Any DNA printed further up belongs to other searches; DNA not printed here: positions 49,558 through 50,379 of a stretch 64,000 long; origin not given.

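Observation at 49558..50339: Degenerate AbrB-PIN (vapBC-like) cassette with its own AT-rich palindromic promoter region splits the leu operon between leuA and leuC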

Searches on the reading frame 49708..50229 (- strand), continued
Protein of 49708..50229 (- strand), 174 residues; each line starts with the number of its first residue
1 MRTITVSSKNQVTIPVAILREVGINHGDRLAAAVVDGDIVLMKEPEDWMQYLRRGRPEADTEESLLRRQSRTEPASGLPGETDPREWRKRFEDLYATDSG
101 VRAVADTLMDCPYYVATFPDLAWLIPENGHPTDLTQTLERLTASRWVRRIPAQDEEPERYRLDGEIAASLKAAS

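Call 74: search_protein_families(library=padloc, proteins=[L010:3543-3992:+, L010:3001-3540:+, window:49708-50229:-], max_evalue=0.01)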
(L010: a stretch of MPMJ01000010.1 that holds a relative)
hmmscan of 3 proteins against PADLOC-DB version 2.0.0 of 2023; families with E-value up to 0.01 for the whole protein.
L010:3543-3992:+ (150 aa): 0 families

L010:3001-3540:+ (180 aa): 0 families

window:49708-50229:- (174 aa): 0 families
